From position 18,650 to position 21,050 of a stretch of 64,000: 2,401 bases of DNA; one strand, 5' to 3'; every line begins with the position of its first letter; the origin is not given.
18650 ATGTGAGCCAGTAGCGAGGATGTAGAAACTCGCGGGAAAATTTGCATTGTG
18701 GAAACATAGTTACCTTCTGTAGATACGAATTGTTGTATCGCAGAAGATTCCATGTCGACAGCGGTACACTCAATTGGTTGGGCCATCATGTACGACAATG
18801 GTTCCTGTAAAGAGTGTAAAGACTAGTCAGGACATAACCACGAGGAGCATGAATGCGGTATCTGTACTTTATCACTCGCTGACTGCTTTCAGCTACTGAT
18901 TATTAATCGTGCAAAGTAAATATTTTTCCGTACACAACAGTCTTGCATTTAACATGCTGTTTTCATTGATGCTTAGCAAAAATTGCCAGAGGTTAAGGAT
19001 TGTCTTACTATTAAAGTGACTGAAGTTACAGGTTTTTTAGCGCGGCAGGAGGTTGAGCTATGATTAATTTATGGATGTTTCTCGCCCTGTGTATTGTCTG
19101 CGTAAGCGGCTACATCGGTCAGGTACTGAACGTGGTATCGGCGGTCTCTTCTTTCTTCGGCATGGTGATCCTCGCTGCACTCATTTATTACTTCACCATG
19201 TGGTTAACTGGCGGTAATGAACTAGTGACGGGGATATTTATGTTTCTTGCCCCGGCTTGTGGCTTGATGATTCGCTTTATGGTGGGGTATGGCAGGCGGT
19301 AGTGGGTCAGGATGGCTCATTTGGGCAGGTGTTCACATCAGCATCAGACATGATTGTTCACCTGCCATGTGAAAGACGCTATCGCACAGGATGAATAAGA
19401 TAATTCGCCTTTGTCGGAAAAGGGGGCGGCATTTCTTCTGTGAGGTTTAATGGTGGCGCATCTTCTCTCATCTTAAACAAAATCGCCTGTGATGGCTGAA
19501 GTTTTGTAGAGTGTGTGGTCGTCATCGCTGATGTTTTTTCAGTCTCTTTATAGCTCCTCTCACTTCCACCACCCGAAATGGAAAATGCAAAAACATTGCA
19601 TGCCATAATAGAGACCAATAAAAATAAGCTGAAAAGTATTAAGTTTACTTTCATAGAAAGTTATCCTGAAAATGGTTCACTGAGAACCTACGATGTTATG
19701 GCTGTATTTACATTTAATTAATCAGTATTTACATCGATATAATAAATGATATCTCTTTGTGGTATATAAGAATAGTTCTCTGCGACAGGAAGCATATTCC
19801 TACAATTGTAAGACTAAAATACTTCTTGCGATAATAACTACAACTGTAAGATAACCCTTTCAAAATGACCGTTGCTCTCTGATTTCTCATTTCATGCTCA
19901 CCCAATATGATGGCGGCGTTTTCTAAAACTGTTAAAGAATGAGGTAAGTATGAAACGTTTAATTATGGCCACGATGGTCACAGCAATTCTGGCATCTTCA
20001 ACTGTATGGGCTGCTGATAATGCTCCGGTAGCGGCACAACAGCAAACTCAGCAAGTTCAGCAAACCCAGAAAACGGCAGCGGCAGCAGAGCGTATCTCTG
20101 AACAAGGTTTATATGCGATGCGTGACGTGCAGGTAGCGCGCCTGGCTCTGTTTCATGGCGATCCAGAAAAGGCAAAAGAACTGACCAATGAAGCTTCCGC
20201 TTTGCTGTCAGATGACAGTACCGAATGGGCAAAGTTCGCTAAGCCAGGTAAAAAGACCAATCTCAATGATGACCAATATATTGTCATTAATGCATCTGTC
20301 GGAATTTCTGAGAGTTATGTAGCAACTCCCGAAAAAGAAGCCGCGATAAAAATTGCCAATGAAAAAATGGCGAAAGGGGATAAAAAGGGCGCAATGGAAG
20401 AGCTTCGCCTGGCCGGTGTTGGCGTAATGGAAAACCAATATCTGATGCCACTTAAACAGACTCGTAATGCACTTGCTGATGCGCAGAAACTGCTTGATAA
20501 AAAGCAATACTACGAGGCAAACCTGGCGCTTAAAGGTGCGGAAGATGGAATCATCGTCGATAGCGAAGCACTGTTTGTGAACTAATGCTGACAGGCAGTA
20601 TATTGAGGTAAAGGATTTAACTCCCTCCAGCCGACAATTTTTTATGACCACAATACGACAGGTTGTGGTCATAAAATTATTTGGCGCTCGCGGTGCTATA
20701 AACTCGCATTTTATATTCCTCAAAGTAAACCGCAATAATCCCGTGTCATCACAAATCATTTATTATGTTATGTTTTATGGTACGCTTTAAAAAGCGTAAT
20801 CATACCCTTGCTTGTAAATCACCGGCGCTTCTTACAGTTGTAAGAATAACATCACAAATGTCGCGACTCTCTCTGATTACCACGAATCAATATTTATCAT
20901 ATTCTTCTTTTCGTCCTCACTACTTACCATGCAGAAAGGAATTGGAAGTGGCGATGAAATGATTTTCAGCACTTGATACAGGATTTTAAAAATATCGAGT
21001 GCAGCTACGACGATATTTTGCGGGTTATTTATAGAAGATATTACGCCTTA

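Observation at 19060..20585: Cluster of three small envelope proteins (yfdY, ypdI, yfdX) of unknown function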

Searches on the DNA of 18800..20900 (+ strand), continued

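Call 86: search_dna_similar(query=window:19950-20585:+, collection=ecoli_genomes, mode=near, max_rows=8, rows=spread)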
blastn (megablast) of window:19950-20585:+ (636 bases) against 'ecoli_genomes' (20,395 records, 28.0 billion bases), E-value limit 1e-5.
Records with a match: 5410; places in all: 5424; records where one place covers at least 80% of the query: 5395.
Genomes with a match: 5409 of 5426; with a place that covers at least 80% of the query: 5394. Places per genome that has any: lowest 1, median 1, highest 3. On chromosomes: 5423 places; on plasmids: 1.
Best place of each record, by identity: >=99% 1587; 95-99% 3823.
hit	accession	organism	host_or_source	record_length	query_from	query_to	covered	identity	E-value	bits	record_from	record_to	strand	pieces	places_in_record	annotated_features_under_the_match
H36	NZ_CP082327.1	Escherichia coli strain B2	swine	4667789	1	636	100%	100.0%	0e+0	1194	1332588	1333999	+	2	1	IS1-like element IS1B family transposase | YfdX family protein (x2)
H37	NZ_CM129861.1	Escherichia coli strain SW070919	wastewater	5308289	1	636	100%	100.0%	0e+0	1175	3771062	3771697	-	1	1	yfdX: YfdX family protein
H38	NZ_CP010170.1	Escherichia coli strain H6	not applicable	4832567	1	636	100%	99.1%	0e+0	1138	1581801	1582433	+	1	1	yfdX: YfdX family protein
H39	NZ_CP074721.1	Escherichia coli strain TW08637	Homo sapiens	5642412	1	636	100%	98.7%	0e+0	1127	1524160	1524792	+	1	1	yfdX: YfdX family protein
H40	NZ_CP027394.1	Escherichia coli O104:H4 strain FDAARGOS_349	Homo sapiens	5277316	1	636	100%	98.3%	0e+0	1110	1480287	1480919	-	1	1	yfdX: YfdX family protein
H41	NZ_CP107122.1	Escherichia coli strain S9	human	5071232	1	636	100%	97.5%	0e+0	1083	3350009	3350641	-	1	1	yfdX: YfdX family protein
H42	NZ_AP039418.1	Escherichia coli strain BroCaecum-55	Gallus gallus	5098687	1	636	100%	97.3%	0e+0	1077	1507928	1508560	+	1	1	yfdX: YfdX family protein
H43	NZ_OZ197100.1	Escherichia coli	environment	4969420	1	54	8%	98.1%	3e-16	95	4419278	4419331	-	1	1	none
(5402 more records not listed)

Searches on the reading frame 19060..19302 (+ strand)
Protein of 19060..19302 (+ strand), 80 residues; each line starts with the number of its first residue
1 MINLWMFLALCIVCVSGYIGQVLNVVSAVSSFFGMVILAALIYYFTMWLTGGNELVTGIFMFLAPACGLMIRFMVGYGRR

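Call 7: search_protein_families(proteins=[window:19060-19302:+], library=ncbifam, max_evalue=0.01)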
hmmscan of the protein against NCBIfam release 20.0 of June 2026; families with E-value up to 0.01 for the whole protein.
window:19060-19302:+ (80 aa): 0 families

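Call 14: profile_search(protein=window:19060-19299:+)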
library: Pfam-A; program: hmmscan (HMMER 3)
A. the first sequence (80 residues): domains with independent E <= 10: 2; with E <= 0.001: 1
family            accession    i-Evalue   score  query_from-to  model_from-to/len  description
DUF2545           PF10810.13    7.6e-41   138.6       1-80          1-80/80  Protein of unknown function (DUF2545)
Aa_trans          PF01490.24       0.22    10.6       4-77        330-406/410  Transmembrane amino acid transporter protein

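Call 44: find_homologous_proteins(query=window:19060-19299:+, max_evalue=0.001)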
Query window:19060-19299:+ (80 aa): 93 proteins with E <= 0.001 among 95 candidates.
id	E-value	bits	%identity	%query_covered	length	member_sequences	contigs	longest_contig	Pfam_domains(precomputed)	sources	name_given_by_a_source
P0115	2.4e-42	160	99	100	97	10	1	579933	PF10810.14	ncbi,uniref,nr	ncbi:hypothetical protein AD44_0578 [Escherichia coli 3-373-03_S4_C3]|uniref:YfdY family protein n=2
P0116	8.4e-42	158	98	100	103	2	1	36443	PF10810.14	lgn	-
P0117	1.3e-41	158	98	100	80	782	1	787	PF10810.14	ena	-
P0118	5.5e-41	156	98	100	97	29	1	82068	PF10810.14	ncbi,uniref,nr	ncbi:hypothetical protein AD39_2795 [Escherichia coli 1-182-04_S4_C3]|uniref:YfdY family protein n=8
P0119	2.3e-40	154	97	99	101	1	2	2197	PF10810.14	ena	-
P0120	2.4e-40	154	94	100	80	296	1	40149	PF10810.14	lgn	-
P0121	4.0e-40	153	100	95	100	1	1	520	PF10810.14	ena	-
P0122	6.1e-40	153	100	95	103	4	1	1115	PF10810.14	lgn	-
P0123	1.1e-39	152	94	100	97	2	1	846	PF10810.14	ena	-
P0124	2.2e-39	151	99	94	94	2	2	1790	PF10810.14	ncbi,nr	ncbi:YfdY family protein [Escherichia coli]|nr:YfdY family protein [Escherichia coli] MXH11002.1 DUF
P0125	5.6e-39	150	99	95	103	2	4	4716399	PF10810.14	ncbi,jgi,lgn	jgi:hypothetical protein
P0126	1.5e-38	148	99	95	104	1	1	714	PF10810.14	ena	-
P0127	2.6e-38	147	96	95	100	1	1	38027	PF10810.14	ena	-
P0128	1.1e-37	145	96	95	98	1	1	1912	PF10810.14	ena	-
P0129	2.1e-37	145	99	91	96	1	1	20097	PF10810.14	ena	-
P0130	3.9e-37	144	93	100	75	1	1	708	PF10810.14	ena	-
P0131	5.8e-37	143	93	95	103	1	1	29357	PF10810.14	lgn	-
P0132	7.1e-37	143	94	100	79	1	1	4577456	PF10810.14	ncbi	ncbi:YfdY family protein [Shigella flexneri]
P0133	1.7e-36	142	96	93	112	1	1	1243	PF03279.19,PF10810.14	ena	-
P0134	8.9e-36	139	95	91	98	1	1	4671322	PF10810.14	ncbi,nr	ncbi:DUF2545 domain-containing protein [Escherichia marmotae]|nr:DUF2545 domain-containing protein [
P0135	1.6e-35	139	100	86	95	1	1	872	PF10810.14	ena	-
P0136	4.5e-34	134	89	100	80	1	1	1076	PF10810.14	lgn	-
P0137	4.8e-34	134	96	88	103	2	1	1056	PF10810.14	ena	-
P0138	1.3e-33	132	96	85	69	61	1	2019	PF10810.14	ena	-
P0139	3.8e-33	131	85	100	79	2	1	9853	PF10810.14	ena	-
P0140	1.5e-32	129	91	85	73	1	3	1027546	PF10810.14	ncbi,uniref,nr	ncbi:YfdY family protein [Escherichia coli]|uniref:YfdY family protein n=1 Tax=Escherichia coli TaxI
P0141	9.8e-32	126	98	83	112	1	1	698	PF10810.14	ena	-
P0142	1.3e-31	126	79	98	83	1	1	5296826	PF10810.14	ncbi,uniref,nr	ncbi:hypothetical protein EIMP300_35780 [Escherichia coli]|uniref:Inner membrane protein n=1 Tax=Esc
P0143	1.4e-31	126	91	93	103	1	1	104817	PF10810.14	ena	-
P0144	2.1e-31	125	86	95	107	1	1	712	PF10810.14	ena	-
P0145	3.4e-31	125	95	83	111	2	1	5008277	PF10810.14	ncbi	-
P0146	9.4e-31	123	74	100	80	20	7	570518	PF10810.14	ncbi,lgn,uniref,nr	ncbi:TPA: YfdY family protein [Escherichia fergusonii]|uniref:YfdY family protein n=1 Tax=Escherichi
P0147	3.0e-30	122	100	76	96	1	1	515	PF10810.14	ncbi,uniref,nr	ncbi:YfdY family protein [Escherichia coli]|uniref:YfdY family protein n=1 Tax=Escherichia coli TaxI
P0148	3.3e-30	122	79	100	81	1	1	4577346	PF10810.14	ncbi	ncbi:YfdY family protein [Escherichia coli]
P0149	4.6e-30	121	98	74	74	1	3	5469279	PF10810.14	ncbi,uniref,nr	ncbi:YfdY family protein [Escherichia coli]|uniref:YfdY family protein n=1 Tax=Escherichia coli TaxI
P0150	8.9e-30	120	75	100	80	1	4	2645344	PF10810.14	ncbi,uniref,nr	ncbi:DUF2545 domain-containing protein [Citrobacter amalonaticus]|uniref:DUF2545 domain-containing p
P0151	2.7e-29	119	100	74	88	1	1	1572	PF10810.14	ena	-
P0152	3.4e-29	118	85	100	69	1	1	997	PF10810.14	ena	-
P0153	4.3e-28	115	84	100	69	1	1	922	PF10810.14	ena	-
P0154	5.8e-28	114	74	100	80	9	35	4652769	PF10810.14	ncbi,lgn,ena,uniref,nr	ncbi:DUF2545 family protein [Citrobacter sp. R56]|uniref:DUF2545 family protein n=1 Tax=Citrobacter 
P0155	8.4e-28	114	94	80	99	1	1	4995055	PF10810.14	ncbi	-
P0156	2.0e-27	113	87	81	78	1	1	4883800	PF10810.14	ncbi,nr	ncbi:DUF2545 family protein [Escherichia coli]|nr:DUF2545 family protein [Escherichia coli]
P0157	3.2e-27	112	79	100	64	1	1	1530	PF10810.14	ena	-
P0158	5.4e-27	111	69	100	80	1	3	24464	PF10810.14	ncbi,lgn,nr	ncbi:YfdY family protein [Salmonella enterica]|nr:YfdY family protein [Salmonella enterica] EGM29831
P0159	5.9e-27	111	69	100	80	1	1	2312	PF10810.14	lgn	-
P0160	9.9e-27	111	98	69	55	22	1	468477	PF10810.14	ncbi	ncbi:TPA: DUF2545 family protein, partial [Escherichia coli]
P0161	1.2e-26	110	98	73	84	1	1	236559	PF10810.14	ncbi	-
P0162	1.7e-26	110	68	100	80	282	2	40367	PF10810.14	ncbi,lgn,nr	ncbi:DUF2545 family protein [Salmonella enterica subsp. enterica serovar Typhimurium]|nr:DUF2545 fam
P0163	1.9e-26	110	79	100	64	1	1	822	PF10810.14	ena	-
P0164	2.3e-26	109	100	69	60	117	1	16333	PF10810.14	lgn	-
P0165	2.7e-26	109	77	99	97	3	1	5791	PF10810.14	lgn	-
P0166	1.8e-25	107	66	100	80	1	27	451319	PF10810.14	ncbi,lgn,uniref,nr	ncbi:YfdY family protein [Salmonella enterica subsp. enterica serovar Enteritidis]|uniref:YfdY famil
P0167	2.5e-25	106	66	100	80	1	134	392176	PF10810.14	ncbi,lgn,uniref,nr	ncbi:YfdY family protein [Salmonella enterica]|uniref:YfdY family protein n=1 Tax=Salmonella enteric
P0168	3.1e-25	106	66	100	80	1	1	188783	PF10810.14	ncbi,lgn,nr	ncbi:DUF2545 family protein [Salmonella enterica subsp. enterica]|nr:DUF2545 family protein [Salmone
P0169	3.1e-25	106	66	100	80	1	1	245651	PF10810.14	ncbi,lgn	ncbi:YfdY family protein [Salmonella enterica subsp. enterica serovar Infantis]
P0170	3.5e-25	106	86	83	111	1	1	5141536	PF10810.14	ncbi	-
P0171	7.8e-25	104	66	100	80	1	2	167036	PF10810.14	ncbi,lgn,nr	ncbi:DUF2545 domain-containing protein [Salmonella enterica subsp. enterica serovar Stanley]|nr:DUF2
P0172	1.3e-24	104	66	100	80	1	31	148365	PF10810.14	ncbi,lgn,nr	ncbi:YfdY family protein [Salmonella enterica]|nr:DUF2545 family protein [Salmonella enterica] EBS30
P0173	1.9e-24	103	63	100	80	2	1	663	PF10810.14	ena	-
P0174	2.2e-24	103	66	100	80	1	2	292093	PF10810.14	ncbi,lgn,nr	ncbi:DUF2545 domain-containing protein [Salmonella enterica subsp. enterica serovar Bareilly]|nr:DUF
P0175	2.8e-24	103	100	61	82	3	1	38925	PF10810.14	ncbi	-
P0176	3.8e-24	102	66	100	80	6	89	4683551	PF10810.14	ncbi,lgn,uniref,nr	ncbi:YfdY family protein [Salmonella bongori]|uniref:Inner membrane protein n=3 Tax=Salmonella bongo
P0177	9.7e-24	101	61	100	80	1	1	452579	PF10810.14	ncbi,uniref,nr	ncbi:YfdY family protein [Citrobacter sp. Cm046]|uniref:YfdY family protein n=1 Tax=Citrobacter sp. 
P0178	1.9e-23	100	68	100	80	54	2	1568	PF10810.14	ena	-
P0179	4.5e-23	99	61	100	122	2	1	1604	PF10810.14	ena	-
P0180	5.4e-23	99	81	80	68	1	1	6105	PF10810.14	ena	-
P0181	5.8e-23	99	89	68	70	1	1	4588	PF10810.14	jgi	jgi:hypothetical protein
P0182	1.2e-22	98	89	70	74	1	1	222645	PF10810.14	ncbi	-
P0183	1.3e-22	97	91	69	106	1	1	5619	PF10810.14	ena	-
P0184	7.4e-22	95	83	68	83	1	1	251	PF10810.14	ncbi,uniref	ncbi:DUF2545 family protein, partial [Escherichia coli]|uniref:DUF2545 family protein n=1 Tax=Escher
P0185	1.0e-21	95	91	66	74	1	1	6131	PF10810.14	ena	-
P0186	1.2e-21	94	94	65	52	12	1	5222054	PF10810.14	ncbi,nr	ncbi:inner membrane protein [Escherichia coli]|nr:inner membrane protein [Escherichia coli]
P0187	1.4e-21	94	98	64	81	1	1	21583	PF10810.14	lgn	-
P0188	1.8e-21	94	96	61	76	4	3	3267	PF10810.14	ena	-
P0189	8.4e-21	92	98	61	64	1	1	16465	PF10810.14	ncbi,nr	ncbi:DUF2545 family protein [Escherichia coli]|nr:DUF2545 family protein [Escherichia coli]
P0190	1.5e-20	91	89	66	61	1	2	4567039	PF10810.14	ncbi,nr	ncbi:DUF2545 family protein [Escherichia coli]|nr:DUF2545 family protein [Escherichia coli]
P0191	6.8e-20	89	100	57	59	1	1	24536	PF10810.14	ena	-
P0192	2.1e-18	84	66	80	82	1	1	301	PF10810.14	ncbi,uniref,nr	ncbi:DUF2545 family protein [Escherichia coli]|uniref:DUF2545 family protein n=1 Tax=Escherichia col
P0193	1.3e-16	78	98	56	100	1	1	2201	PF10810.14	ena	-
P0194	2.8e-16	77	54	100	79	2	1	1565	PF10810.14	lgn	-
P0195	1.6e-14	72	95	51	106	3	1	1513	PF10810.14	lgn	-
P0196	4.3e-14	70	57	83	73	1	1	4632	PF10810.14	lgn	-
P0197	1.9e-13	68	76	60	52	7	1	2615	PF10810.14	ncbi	-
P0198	6.3e-13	67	95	49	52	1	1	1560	PF10810.14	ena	-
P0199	1.2e-12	66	57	90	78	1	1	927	PF10810.14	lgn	-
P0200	2.1e-12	65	71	65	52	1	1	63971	PF10810.14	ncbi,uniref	ncbi:hypothetical protein HMPREF9542_04551, partial [Escherichia coli MS 117-3]|uniref:DUF2545 famil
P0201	4.2e-11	61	86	55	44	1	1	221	PF10810.14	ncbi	ncbi:DUF2545 family protein, partial [Escherichia coli]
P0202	2.5e-10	58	100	38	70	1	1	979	PF10810.14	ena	-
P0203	7.5e-10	57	77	55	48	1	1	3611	PF10810.14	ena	-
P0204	5.2e-9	54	73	55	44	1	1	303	PF10810.14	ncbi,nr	ncbi:DUF2545 family protein [Escherichia coli]|nr:DUF2545 family protein [Escherichia coli]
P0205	1.4e-7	50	55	80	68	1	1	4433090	PF10810.14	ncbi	ncbi:DUF2545 family protein [Shigella flexneri]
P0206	3.6e-5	42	96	30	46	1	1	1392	PF10810.14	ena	-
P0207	7.9e-4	38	92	30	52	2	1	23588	PF10810.14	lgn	-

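Call 46: find_encoding_contigs(protein=P0176, flank=5000, max_places=2)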
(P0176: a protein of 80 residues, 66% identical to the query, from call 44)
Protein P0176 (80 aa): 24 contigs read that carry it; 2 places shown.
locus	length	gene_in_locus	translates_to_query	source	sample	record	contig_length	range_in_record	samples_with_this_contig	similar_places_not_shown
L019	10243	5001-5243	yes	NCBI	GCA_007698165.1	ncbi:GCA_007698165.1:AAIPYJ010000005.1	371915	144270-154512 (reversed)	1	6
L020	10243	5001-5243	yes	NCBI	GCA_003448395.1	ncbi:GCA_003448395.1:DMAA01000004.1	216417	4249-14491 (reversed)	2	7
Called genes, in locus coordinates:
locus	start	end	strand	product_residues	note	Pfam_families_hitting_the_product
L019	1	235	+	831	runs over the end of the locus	PF00381:PTS-HPr, PF05524:PEP-utilisers_N, PF00391:PEP-utilizers, PF02896:PEP-utilizers_C, PF00359:PTS_EIIA_2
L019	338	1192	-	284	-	PF12833:HTH_18, PF00165:HTH_AraC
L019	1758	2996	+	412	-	PF00155:Aminotran_1_2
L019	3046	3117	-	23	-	PF28022:YpdK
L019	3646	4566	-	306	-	PF03279:Lip_A_acyltrans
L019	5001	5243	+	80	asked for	PF10810:DUF2545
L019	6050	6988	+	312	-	PF01278:Omptin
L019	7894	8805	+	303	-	PF00165:HTH_AraC (faint), PF12833:HTH_18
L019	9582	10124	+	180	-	-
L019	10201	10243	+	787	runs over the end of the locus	PF13954:PapC_N, PF00577:Usher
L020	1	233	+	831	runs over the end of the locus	PF00381:PTS-HPr, PF05524:PEP-utilisers_N, PF00391:PEP-utilizers, PF02896:PEP-utilizers_C, PF00359:PTS_EIIA_2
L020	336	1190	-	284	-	PF12833:HTH_18, PF00165:HTH_AraC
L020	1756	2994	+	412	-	PF00155:Aminotran_1_2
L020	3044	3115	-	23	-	PF28022:YpdK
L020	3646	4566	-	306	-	PF03279:Lip_A_acyltrans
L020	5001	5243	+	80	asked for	PF10810:DUF2545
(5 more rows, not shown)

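Call 47: find_encoding_contigs(protein=P0154, flank=5000, max_places=2)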
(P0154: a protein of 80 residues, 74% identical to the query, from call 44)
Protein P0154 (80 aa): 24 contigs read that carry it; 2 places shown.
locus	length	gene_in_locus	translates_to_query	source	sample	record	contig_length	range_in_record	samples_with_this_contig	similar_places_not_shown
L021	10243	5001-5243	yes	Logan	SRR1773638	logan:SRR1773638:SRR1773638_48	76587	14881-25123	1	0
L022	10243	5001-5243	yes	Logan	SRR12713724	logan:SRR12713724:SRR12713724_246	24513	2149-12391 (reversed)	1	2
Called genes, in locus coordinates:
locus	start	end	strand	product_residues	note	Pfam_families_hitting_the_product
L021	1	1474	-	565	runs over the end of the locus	PF07694:5TM-5TMR_LYT, PF01590:GAF (weak), PF06580:His_kinase, PF02518:HATPase_c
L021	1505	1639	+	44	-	-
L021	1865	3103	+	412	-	PF00155:Aminotran_1_2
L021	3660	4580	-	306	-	PF03279:Lip_A_acyltrans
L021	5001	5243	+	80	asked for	PF10810:DUF2545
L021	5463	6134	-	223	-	-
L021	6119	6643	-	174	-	PF04542:Sigma70_r2, PF08281:Sigma70_r4_2, PF04545:Sigma70_r4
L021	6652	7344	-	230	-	PF03640:Lipoprotein_15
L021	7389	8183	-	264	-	PF13531:SBP_bac_11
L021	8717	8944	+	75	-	PF08971:GlgS (weak)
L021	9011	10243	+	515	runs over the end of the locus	PF00990:GGDEF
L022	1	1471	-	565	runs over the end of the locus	PF07694:5TM-5TMR_LYT, PF01590:GAF (weak), PF06580:His_kinase, PF02518:HATPase_c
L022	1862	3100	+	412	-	PF00155:Aminotran_1_2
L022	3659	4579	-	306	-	PF03279:Lip_A_acyltrans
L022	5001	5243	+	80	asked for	PF10810:DUF2545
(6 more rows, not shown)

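Call 48: find_encoding_contigs(protein=P0146, flank=5000, max_places=2)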
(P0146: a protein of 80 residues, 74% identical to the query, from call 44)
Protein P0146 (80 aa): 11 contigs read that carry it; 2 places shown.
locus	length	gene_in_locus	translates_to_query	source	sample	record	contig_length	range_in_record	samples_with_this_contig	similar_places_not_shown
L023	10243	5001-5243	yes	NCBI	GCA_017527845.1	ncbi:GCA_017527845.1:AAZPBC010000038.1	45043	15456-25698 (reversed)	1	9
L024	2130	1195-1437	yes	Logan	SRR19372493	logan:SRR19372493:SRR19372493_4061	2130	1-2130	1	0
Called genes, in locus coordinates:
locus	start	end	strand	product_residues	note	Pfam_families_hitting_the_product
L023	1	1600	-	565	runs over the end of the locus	PF07694:5TM-5TMR_LYT, PF07155:ECF-ribofla_trS (weak), PF01590:GAF (weak), PF06580:His_kinase, PF02518:HATPase_c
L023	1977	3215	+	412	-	PF00155:Aminotran_1_2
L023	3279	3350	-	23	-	PF28022:YpdK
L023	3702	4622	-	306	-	PF03279:Lip_A_acyltrans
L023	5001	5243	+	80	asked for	PF10810:DUF2545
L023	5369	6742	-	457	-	PF07690:MFS_1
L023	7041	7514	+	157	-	PF22381:Staph_reg_Sar_Rot (weak), PF12802:MarR_2 (faint), PF01047:MarR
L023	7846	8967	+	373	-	PF01425:Amidase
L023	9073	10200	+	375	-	PF02771:Acyl-CoA_dh_N (faint), PF00441:Acyl-CoA_dh_1, PF08028:Acyl-CoA_dh_2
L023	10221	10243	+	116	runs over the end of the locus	-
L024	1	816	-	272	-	?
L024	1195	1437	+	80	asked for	PF10810:DUF2545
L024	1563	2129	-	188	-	?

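Call 64: predict_structure(alignment_id=A2)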
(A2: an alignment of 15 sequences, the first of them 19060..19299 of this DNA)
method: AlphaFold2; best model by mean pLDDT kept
length: 80 residues; sequences in the alignment: 15
mean_pLDDT: 81.6   pTM: 0.64
mean pLDDT of the five models: 81.6, 79.7, 78.6, 75.2, 68.8
residues with pLDDT >= 90: 4; 70-90: 68; 50-70: 8; < 50: 0
segments of 3 or more residues with pLDDT < 50: none
pLDDT, mean of each block of 10 residues (from residue 1): 81 87 85 89 86 79 80 65
secondary structure, 60 per line:
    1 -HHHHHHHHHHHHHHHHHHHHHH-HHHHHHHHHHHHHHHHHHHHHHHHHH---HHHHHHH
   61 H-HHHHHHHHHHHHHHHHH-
elements in order: H2-23 H25-50 H54-61 H63-79

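Call 75: search_solved_structures(query=window:19060-19299:+, max_evalue=1)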
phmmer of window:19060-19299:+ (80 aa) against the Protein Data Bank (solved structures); distinct sequences matched with E-value up to 1: 0.

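Call 76: search_protein_families(proteins=[window:19060-19299:+], library=padloc, max_evalue=0.01)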
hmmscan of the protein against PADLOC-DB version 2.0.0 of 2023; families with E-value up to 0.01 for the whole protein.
window:19060-19299:+ (80 aa): 0 families
